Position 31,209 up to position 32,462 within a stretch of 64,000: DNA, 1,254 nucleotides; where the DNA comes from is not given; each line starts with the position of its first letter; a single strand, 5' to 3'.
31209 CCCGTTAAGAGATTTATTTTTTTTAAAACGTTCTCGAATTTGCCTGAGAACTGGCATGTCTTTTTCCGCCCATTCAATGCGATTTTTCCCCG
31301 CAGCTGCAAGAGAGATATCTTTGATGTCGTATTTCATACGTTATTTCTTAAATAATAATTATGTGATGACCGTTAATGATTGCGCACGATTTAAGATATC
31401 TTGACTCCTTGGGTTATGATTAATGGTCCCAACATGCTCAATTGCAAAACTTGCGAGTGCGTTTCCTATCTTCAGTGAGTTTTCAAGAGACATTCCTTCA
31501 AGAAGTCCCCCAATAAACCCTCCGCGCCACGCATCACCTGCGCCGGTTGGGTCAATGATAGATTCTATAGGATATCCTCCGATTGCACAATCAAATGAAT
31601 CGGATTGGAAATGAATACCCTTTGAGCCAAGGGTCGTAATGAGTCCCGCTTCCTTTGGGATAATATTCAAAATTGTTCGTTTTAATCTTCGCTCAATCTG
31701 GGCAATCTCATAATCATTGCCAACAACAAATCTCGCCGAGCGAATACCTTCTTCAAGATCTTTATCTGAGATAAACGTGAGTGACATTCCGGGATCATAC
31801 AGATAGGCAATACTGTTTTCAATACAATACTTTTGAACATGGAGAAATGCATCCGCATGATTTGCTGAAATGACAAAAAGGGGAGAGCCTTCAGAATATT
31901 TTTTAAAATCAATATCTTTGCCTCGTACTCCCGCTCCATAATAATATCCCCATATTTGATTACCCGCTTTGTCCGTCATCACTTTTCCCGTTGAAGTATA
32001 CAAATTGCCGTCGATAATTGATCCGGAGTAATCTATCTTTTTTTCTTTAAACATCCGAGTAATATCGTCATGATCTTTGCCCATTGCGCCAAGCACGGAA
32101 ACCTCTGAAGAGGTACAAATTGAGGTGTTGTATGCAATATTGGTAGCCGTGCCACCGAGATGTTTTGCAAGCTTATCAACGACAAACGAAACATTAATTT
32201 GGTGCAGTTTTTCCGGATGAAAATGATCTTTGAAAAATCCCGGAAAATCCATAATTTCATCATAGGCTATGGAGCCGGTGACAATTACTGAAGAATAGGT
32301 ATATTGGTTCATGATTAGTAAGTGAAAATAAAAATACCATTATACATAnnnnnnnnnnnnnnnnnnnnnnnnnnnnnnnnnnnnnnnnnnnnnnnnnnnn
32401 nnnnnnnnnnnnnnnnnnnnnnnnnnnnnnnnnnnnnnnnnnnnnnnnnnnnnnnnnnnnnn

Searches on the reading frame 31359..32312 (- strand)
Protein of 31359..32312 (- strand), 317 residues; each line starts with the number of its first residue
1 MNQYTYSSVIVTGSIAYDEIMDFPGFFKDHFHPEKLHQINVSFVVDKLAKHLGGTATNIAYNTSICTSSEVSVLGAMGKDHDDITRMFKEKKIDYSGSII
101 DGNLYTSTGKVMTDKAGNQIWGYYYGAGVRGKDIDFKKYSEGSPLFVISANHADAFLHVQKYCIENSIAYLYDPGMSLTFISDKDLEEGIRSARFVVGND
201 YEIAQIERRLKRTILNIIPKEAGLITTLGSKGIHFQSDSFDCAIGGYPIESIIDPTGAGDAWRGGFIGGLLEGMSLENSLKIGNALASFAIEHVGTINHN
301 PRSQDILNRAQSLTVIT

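Call 57: search_protein_families(library=pfam, proteins=[window:31359-32312:-], max_evalue=0.01)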
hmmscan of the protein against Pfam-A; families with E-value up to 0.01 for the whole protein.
window:31359-32312:- (317 aa): 1 family
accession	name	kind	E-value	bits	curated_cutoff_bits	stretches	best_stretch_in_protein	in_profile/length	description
PF00294.29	PfkB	-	2.9e-32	112.7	25.8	1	40-301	24-300/302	pfkB family carbohydrate kinase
